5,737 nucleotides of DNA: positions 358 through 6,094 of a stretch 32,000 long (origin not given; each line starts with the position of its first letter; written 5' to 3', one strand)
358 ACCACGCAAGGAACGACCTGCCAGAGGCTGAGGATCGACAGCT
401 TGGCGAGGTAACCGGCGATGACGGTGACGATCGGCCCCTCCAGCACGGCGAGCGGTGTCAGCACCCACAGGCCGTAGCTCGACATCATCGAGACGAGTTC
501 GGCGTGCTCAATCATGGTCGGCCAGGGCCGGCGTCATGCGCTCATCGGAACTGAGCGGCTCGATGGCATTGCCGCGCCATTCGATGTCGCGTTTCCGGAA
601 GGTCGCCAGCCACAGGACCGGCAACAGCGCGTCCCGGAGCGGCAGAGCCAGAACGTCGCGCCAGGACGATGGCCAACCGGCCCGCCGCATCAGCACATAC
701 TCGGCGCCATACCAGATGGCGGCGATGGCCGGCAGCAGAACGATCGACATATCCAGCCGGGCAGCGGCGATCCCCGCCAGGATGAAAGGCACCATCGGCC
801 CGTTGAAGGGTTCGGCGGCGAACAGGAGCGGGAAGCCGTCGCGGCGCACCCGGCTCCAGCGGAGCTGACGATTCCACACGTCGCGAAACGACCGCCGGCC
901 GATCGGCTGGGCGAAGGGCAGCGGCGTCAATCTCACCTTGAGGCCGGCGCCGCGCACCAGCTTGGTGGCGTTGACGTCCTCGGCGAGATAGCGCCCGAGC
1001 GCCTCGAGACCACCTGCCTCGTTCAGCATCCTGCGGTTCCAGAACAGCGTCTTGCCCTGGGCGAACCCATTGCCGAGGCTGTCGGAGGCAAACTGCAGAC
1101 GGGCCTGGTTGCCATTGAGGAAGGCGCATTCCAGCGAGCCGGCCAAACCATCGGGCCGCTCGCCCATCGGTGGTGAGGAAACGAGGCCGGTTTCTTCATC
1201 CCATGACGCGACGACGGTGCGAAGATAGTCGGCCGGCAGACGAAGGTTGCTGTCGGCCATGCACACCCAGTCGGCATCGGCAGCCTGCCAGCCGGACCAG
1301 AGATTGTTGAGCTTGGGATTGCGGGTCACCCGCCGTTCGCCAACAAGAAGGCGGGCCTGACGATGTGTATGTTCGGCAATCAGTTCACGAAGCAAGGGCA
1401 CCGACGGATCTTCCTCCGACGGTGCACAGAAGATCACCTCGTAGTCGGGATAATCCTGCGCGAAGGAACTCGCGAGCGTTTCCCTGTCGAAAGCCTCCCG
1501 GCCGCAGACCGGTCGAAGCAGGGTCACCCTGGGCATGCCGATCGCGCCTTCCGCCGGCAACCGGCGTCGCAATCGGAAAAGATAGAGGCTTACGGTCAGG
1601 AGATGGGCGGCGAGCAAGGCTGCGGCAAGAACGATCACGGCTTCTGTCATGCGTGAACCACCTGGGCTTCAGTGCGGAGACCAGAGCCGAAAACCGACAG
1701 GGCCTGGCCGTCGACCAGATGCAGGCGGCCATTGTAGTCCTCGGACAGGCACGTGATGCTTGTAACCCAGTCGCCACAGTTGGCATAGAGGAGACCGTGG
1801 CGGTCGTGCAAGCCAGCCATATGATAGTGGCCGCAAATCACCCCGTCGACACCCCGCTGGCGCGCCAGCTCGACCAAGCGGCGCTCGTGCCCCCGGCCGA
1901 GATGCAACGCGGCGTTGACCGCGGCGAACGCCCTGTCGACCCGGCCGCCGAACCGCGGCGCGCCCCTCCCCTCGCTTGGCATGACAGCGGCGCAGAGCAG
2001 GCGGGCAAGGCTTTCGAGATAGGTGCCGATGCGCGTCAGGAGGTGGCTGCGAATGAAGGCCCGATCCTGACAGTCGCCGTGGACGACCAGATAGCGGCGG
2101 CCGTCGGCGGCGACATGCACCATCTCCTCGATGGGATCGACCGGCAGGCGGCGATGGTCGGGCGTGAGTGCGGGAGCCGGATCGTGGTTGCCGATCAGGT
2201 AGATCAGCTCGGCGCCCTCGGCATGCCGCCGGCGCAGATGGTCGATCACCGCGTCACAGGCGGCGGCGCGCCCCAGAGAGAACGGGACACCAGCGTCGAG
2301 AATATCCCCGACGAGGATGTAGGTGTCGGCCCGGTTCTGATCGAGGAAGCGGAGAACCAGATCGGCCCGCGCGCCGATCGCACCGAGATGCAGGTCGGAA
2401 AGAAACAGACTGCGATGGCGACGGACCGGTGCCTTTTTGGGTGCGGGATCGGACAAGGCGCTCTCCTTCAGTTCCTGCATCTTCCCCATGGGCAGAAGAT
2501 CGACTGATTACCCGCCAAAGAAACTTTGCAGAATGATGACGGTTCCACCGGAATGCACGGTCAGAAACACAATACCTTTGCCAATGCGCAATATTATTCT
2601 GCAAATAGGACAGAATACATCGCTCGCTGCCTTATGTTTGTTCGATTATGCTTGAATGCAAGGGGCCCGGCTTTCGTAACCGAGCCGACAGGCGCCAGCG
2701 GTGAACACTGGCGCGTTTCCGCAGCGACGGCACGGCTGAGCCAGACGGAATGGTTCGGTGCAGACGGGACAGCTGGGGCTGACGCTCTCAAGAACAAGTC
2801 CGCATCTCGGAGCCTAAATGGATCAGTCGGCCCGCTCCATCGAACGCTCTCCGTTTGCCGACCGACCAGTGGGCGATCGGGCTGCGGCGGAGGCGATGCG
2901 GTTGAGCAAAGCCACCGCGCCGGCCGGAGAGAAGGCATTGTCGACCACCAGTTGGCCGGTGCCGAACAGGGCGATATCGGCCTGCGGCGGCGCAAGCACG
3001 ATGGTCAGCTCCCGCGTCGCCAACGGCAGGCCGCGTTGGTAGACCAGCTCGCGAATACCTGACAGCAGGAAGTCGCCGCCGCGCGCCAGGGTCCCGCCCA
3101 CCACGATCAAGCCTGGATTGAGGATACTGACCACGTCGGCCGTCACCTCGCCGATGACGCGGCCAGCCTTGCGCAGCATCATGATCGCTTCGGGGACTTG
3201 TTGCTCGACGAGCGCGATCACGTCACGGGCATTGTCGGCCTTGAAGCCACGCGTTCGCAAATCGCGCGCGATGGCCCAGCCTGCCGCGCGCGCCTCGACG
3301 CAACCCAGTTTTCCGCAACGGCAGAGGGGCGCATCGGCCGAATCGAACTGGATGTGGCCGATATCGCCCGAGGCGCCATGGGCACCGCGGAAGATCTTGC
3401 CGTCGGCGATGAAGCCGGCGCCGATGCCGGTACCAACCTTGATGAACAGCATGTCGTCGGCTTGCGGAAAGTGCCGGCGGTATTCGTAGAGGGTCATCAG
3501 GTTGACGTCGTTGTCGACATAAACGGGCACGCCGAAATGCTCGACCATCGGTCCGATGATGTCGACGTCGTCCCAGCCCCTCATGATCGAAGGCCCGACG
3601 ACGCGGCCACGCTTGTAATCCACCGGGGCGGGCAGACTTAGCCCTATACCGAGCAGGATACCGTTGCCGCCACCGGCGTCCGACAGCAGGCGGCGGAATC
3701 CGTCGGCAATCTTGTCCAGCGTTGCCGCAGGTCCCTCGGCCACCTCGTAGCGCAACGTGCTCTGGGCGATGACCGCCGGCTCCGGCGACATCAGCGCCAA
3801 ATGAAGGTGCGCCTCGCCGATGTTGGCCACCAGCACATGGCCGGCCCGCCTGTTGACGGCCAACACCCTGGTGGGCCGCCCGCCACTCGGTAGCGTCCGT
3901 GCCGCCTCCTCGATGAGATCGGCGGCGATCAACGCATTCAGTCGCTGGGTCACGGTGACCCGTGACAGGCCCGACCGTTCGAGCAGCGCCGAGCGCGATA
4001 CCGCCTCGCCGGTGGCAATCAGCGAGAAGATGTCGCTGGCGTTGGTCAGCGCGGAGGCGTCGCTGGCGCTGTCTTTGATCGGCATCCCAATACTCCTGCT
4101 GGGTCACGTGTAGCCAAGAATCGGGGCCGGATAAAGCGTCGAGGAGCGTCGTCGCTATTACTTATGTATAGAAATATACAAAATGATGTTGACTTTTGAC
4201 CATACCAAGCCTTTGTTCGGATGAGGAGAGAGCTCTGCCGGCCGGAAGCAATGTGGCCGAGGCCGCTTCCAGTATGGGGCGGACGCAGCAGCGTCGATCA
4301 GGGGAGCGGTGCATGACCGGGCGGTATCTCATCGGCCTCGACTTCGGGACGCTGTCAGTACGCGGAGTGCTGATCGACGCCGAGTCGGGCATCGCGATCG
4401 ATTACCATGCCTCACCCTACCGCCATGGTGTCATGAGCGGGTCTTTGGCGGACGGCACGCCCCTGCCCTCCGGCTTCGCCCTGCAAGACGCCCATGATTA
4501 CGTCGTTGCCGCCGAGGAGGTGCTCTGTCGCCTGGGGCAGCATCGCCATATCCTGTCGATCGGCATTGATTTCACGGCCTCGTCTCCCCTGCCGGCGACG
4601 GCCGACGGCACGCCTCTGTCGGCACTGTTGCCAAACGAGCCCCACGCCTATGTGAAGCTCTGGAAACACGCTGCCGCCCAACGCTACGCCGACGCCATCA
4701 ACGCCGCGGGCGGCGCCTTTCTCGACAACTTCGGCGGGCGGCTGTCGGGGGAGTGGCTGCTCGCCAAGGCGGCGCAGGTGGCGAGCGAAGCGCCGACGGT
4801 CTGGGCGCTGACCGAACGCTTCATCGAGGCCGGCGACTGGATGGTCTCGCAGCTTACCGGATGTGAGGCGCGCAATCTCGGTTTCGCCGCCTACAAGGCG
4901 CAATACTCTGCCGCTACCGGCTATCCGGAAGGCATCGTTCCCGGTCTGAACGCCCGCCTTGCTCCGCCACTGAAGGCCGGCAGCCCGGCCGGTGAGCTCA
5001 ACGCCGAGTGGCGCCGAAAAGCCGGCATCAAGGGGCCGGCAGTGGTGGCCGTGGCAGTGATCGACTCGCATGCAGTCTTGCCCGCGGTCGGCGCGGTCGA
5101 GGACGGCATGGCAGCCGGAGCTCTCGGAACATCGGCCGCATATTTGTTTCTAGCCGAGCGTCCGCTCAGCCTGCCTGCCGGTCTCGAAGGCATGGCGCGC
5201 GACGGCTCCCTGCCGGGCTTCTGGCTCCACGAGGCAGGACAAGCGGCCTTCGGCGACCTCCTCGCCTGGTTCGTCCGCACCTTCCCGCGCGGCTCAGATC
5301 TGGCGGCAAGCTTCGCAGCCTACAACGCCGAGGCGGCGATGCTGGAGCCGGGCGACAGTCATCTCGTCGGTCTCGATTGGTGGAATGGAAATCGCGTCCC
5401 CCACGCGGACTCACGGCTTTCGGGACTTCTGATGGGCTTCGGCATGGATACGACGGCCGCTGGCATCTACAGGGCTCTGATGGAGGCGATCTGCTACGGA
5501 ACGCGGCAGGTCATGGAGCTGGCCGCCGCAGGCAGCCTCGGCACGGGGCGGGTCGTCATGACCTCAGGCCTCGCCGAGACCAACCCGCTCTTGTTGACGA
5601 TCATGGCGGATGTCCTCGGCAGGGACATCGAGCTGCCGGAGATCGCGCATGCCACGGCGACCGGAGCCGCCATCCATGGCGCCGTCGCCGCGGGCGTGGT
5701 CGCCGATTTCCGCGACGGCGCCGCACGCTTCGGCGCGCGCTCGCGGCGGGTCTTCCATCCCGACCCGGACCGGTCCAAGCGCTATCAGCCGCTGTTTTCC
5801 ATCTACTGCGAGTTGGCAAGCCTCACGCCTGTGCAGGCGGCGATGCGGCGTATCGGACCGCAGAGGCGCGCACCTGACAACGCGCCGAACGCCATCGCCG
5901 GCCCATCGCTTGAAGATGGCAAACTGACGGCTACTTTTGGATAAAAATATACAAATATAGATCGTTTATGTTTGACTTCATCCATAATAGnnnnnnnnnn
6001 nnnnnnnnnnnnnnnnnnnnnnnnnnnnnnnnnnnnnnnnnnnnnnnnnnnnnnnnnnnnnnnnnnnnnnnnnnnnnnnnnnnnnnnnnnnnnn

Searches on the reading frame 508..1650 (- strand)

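Call 41: search_protein_families(library=pfam, proteins=[window:508-1650:-], max_evalue=0.00001)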
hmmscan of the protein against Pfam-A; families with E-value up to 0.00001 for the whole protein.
window:508-1650:- (380 aa): 4 families
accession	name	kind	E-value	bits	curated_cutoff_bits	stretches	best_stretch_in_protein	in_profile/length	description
PF13506.12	Glyco_transf_21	-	8.9e-52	175.5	21.7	1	98-267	4-174/174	Glycosyl transferase family 21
PF13641.12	Glyco_tranf_2_3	-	6.6e-16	59.4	27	1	47-267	8-229/230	Glycosyltransferase like family 2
PF13632.12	Glyco_trans_2_3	-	1.4e-07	32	27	1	128-307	1-189/198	Glycosyl transferase family group 2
PF00535.33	Glycos_transf_2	-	5.3e-06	26.9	23.3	1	47-158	5-112/168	Glycosyl transferase family 2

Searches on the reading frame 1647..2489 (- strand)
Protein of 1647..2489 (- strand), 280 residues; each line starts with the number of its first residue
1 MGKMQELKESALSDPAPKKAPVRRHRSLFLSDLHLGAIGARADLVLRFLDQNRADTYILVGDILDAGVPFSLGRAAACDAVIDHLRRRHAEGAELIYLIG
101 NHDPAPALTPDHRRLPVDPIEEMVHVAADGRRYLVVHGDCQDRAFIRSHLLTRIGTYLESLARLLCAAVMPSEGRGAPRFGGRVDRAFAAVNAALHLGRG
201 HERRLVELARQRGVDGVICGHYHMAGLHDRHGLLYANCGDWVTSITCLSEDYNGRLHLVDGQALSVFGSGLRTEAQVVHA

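Call 41: search_protein_families(library=pfam, proteins=[window:1647-2489:-], max_evalue=0.00001)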
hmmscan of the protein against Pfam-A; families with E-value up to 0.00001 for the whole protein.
window:1647-2489:- (280 aa): 2 families
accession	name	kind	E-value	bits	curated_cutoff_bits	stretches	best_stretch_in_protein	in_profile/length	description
PF12850.12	Metallophos_2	-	8.1e-10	39.3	27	0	28-141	4-91/154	Calcineurin-like phosphoesterase superfamily domain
PF00149.33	Metallophos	-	1.9e-09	38.7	21.5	1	26-223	2-189/191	Calcineurin-like phosphoesterase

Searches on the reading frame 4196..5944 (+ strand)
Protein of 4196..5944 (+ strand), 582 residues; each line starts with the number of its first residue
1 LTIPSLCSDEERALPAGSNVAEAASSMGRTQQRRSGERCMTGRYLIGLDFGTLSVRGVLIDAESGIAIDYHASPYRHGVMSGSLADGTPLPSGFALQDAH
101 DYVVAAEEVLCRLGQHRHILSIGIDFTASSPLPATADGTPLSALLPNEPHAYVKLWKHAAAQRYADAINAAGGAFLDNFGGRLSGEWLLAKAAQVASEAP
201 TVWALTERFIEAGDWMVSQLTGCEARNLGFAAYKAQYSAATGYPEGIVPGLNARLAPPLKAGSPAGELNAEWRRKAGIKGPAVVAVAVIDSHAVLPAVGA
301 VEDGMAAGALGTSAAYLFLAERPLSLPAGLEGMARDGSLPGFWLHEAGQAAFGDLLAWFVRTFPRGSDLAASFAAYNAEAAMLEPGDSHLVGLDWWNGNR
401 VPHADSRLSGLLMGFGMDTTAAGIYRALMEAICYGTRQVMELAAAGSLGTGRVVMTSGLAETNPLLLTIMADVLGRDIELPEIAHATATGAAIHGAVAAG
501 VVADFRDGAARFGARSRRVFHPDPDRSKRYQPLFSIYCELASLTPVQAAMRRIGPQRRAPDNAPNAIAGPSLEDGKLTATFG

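Call 41: search_protein_families(library=pfam, proteins=[window:4196-5944:+], max_evalue=0.00001)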
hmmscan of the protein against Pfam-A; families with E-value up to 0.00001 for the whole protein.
window:4196-5944:+ (582 aa): 1 family
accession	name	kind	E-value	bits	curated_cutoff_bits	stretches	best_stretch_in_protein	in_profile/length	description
PF02782.22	FGGY_C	-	7.7e-33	114.4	27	1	309-499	4-198/198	FGGY family of carbohydrate kinases, C-terminal domain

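Call 54: search_protein_families(library=ncbifam, proteins=[window:4322-5944:+], max_evalue=1e-10)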
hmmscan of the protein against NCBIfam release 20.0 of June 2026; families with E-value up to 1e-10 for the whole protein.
window:4322-5944:+ (540 aa): 8 families
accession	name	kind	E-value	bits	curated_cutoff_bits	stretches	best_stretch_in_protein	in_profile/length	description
NF003154.0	PRK04123.1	equivalog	1.2e-116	390.7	428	1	2-502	5-537/554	ribulokinase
TIGR01234.1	L-ribulokinase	equivalog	3.9e-110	369.1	583.25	1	2-500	2-528/536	ribulokinase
TIGR01315.1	5C_CHO_kinase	subfamily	2.2e-32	112.5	408.7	1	3-497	2-532/541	FGGY family pentulose kinase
TIGR01312.1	XylB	equivalog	3.4e-30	105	380.25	1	4-498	1-479/481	xylulokinase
TIGR01311.1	glycerol_kin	equivalog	1.8e-16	59.5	590.35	1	355-488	348-480/496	glycerol kinase GlpK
NF000756.0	PRK00047.1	subfamily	1.9e-13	49.5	498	1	356-487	351-480/502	glycerol kinase GlpK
TIGR01314.1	gntK_FGGY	equivalog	2.1e-12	46.4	648.55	0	331-500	324-491/505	gluconokinase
NF008187.0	PRK10939.1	equivalog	3.5e-11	42.4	528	0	378-491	380-492/521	autoinducer-2 kinase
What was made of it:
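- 2823..9058 (.): Adjacent, probably related operon: ROK regulator (2823-4085, minus strand), ribulokinase-like FGGY kinase (4322-5944), CUT2 binding protein (5991-7091), permease (7200-8258), ATPase (8255-9058). Pfam and NCBIfam (calls 41, 54).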
